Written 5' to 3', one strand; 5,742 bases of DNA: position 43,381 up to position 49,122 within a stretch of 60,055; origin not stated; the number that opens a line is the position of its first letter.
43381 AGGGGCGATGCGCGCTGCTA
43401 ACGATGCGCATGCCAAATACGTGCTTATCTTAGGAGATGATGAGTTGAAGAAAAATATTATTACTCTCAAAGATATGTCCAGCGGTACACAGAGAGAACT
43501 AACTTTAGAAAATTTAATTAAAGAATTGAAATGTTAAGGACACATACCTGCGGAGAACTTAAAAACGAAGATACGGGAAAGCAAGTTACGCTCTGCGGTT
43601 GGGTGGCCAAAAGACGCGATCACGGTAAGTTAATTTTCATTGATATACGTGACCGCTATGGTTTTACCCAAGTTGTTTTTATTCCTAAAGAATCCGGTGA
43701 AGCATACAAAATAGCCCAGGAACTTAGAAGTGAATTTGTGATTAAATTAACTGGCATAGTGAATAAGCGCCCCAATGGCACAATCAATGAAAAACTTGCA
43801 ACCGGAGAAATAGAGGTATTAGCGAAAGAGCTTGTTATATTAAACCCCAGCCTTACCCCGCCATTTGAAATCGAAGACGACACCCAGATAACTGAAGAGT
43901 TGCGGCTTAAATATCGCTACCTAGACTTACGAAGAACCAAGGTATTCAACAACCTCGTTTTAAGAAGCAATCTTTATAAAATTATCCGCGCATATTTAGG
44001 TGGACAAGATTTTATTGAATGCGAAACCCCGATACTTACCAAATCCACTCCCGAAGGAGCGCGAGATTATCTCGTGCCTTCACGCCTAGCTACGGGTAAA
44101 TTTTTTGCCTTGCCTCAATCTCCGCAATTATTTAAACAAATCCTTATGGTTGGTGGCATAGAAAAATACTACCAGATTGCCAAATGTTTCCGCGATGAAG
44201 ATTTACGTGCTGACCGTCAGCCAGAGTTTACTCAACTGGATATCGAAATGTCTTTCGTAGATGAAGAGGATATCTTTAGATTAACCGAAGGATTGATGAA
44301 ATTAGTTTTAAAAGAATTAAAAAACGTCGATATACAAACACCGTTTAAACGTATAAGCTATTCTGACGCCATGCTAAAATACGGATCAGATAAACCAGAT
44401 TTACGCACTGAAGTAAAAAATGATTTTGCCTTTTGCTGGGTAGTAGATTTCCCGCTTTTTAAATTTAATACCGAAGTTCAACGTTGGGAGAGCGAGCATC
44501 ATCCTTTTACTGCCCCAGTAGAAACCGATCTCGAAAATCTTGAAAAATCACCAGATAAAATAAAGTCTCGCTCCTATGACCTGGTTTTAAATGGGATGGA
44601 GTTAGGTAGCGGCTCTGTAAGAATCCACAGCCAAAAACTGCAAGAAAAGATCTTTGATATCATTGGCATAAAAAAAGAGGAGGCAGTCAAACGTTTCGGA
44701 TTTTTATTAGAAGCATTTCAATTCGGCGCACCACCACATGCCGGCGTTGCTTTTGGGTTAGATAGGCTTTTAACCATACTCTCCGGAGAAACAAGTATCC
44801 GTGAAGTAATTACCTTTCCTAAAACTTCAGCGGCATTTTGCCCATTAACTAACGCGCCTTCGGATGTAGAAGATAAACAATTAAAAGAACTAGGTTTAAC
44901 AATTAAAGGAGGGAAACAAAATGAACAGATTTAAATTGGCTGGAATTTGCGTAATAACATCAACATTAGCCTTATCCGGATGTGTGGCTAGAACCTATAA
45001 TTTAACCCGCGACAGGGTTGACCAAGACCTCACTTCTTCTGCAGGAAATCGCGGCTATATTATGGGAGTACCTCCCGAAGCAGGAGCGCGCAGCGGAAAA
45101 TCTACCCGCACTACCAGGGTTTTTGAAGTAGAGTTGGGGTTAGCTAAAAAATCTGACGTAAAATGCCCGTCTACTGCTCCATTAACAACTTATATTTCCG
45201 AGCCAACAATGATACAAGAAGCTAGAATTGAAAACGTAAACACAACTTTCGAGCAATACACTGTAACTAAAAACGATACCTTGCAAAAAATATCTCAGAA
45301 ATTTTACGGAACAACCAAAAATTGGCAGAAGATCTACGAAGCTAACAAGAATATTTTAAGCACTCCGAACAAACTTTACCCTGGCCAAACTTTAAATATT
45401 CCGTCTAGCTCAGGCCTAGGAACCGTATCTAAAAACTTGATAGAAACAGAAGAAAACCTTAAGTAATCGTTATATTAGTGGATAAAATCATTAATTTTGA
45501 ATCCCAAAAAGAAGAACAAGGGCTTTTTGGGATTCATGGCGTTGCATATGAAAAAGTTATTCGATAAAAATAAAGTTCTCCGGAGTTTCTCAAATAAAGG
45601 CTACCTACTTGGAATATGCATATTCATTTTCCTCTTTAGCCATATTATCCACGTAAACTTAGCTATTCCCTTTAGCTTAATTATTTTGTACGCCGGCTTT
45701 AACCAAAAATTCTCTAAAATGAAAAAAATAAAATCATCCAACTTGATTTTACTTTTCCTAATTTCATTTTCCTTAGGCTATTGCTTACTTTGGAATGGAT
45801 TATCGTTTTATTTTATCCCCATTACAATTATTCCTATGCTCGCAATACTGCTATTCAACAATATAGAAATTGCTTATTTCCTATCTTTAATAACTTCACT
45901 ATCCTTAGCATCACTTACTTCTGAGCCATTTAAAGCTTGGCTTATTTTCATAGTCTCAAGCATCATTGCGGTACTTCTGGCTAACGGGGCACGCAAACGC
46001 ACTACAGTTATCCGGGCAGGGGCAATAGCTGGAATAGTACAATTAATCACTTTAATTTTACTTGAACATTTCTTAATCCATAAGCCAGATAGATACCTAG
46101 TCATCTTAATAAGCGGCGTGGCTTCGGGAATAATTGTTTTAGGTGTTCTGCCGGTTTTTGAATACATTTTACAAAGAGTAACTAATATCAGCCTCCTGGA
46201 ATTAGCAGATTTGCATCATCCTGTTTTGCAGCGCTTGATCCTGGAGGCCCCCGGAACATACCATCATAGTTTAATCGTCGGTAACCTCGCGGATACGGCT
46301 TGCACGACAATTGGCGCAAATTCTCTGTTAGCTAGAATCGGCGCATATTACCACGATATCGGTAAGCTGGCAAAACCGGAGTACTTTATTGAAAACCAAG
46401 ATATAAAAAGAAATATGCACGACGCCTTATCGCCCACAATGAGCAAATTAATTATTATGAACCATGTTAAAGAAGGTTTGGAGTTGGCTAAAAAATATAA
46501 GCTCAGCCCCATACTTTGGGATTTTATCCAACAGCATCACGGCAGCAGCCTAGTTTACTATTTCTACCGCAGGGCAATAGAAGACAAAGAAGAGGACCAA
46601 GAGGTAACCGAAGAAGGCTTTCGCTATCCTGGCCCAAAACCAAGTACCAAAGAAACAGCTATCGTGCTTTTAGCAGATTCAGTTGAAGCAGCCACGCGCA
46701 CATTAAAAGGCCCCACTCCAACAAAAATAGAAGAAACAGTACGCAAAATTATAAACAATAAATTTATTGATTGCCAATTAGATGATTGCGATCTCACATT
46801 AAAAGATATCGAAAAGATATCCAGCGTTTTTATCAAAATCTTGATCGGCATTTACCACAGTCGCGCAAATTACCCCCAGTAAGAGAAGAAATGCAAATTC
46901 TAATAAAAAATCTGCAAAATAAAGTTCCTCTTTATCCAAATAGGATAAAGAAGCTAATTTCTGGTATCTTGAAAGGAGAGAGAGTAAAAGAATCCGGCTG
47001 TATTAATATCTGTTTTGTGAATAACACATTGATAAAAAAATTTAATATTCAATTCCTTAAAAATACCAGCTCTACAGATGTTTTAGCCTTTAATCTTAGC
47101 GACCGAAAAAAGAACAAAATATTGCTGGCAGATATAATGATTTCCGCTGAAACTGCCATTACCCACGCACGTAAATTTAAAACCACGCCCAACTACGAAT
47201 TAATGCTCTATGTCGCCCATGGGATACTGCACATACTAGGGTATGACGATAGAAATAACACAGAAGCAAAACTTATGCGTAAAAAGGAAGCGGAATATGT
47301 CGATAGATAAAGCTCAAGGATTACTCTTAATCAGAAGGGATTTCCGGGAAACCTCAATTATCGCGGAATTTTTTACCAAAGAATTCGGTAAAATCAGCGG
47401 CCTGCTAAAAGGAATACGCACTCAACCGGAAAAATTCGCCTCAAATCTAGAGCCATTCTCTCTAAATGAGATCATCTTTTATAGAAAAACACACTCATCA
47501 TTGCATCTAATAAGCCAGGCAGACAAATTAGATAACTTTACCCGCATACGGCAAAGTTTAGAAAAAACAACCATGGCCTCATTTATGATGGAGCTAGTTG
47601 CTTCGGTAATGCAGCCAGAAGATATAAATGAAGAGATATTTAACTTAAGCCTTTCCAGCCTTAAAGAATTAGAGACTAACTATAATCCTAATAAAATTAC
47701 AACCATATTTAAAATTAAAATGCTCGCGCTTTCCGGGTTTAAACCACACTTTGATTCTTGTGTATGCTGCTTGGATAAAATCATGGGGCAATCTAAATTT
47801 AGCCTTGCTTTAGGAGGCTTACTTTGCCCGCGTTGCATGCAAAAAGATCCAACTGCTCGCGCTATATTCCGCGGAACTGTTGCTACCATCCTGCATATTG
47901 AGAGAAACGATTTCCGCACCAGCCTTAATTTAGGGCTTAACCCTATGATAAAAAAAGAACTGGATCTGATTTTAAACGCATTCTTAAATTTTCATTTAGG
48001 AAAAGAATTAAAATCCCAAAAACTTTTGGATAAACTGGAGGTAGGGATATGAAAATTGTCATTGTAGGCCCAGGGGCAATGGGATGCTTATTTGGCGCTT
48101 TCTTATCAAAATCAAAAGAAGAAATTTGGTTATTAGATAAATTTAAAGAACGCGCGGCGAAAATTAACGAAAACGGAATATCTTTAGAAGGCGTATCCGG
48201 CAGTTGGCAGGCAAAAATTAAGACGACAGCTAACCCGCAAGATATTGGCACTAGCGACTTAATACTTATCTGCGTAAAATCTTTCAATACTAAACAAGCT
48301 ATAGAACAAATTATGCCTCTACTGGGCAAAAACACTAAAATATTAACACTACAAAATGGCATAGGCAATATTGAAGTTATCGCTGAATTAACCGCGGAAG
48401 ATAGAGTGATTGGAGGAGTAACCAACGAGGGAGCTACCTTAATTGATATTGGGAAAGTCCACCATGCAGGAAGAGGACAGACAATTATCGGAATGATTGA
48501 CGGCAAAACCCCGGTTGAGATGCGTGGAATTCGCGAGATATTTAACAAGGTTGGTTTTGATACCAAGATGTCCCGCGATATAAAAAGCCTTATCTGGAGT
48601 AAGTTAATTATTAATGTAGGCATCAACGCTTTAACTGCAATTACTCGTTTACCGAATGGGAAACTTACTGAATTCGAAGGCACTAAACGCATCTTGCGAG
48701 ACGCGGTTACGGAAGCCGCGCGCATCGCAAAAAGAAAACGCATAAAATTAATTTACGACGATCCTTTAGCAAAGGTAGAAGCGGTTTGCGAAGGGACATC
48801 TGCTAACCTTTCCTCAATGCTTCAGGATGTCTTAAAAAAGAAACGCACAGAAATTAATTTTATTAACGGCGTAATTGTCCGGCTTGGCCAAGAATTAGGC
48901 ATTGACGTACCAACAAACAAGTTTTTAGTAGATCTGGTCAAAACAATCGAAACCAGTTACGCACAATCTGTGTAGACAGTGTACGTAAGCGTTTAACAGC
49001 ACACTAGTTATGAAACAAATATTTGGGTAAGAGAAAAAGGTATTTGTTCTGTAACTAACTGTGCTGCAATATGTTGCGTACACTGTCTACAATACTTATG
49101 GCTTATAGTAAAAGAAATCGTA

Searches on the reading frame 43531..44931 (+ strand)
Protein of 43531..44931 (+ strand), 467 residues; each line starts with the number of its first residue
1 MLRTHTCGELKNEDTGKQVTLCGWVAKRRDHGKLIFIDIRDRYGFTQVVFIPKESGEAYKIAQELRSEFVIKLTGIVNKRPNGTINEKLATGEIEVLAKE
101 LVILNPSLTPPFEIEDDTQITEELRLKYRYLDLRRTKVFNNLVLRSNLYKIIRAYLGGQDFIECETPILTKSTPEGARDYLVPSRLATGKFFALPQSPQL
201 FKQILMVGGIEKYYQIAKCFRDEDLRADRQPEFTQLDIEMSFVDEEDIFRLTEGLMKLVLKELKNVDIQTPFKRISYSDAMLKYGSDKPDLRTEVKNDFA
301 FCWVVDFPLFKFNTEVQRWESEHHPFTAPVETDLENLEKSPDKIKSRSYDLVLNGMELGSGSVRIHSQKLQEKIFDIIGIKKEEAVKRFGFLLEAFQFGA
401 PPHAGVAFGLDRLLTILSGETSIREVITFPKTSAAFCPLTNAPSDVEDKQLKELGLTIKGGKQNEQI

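Call 24: search_protein_families(library=pfam, proteins=[window:43531-44931:+], max_evalue=0.00001)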
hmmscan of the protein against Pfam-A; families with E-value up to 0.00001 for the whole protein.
window:43531-44931:+ (467 aa): 2 families
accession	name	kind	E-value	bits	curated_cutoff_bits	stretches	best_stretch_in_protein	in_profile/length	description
PF00152.25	tRNA-synt_2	-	5.2e-122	407.2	25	1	122-432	2-307/308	tRNA synthetases class II (D, K and N)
PF01336.31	tRNA_anti-codon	-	5.6e-18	65.1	27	1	19-104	1-75/75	OB-fold nucleic acid binding domain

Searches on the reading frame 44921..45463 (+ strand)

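Call 81: search_protein_families(library=pfam, proteins=[window:44921-45463:+], max_evalue=0.00001)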
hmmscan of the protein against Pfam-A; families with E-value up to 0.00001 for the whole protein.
window:44921-45463:+ (181 aa): 1 family
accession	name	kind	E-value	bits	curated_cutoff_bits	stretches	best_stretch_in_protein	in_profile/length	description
PF01476.26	LysM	-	6e-11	42.6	20.9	1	113-161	1-43/43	LysM domain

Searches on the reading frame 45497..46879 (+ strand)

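Call 80: search_protein_families(library=pfam, proteins=[window:45497-46879:+], max_evalue=0.00001)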
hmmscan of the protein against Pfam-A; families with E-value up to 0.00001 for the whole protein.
window:45497-46879:+ (461 aa): 2 families
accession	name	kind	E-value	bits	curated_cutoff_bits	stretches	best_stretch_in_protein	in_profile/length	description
PF07698.17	7TM-7TMR_HD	-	1e-16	61.9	29.4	1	62-229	15-190/190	7TM receptor with intracellular HD hydrolase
PF01966.28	HD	-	1.5e-14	54.7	22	1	254-398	1-115/116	HD domain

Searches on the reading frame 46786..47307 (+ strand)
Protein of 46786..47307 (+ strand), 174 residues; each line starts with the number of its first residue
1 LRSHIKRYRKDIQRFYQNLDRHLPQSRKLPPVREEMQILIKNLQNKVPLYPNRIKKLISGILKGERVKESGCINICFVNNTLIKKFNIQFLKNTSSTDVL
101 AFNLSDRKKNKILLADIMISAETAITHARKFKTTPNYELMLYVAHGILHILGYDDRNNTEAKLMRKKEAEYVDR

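Call 81: search_protein_families(library=pfam, proteins=[window:46786-47307:+], max_evalue=0.00001)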
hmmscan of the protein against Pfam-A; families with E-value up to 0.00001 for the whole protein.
window:46786-47307:+ (174 aa): 1 family
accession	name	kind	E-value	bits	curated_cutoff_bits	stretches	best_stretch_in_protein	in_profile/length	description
PF02130.23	YbeY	-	1.2e-28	100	25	1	52-173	9-127/129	Endoribonuclease YbeY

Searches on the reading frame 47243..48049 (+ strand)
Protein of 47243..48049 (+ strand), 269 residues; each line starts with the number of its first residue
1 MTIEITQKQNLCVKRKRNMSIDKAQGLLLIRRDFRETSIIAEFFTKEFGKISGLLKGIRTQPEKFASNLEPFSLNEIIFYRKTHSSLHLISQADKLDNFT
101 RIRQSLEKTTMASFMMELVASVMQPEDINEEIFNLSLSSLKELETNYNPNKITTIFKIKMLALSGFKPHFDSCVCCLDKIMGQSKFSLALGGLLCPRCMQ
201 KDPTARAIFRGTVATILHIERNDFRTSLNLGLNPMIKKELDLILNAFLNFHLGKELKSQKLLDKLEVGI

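Call 81: search_protein_families(library=pfam, proteins=[window:47243-48049:+], max_evalue=0.00001)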
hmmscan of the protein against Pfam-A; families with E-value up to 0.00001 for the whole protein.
window:47243-48049:+ (269 aa): 2 families
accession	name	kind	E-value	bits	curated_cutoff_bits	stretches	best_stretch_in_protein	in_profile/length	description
PF02565.21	RecO_C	-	1.4e-30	106.6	22.1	1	103-259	1-156/157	Recombination protein O C terminal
PF11967.14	RecO_N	-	1.9e-17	63.5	27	1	19-99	1-80/80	Recombination protein O N terminal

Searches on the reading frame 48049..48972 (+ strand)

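Call 80: search_protein_families(library=pfam, proteins=[window:48049-48972:+], max_evalue=0.00001)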
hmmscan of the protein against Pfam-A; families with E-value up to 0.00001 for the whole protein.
window:48049-48972:+ (308 aa): 3 families
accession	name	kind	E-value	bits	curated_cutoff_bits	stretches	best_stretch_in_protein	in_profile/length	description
PF02558.23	ApbA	-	1.2e-40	139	22.2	1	3-151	1-149/150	Ketopantoate reductase PanE/ApbA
PF08546.17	ApbA_C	-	7.7e-37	126.9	22.7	1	177-301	1-125/125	Ketopantoate reductase PanE/ApbA C terminal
PF01210.29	NAD_Gly3P_dh_N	-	3.7e-06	27.4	23.1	0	2-107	1-108/158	NAD-dependent glycerol-3-phosphate dehydrogenase N-terminus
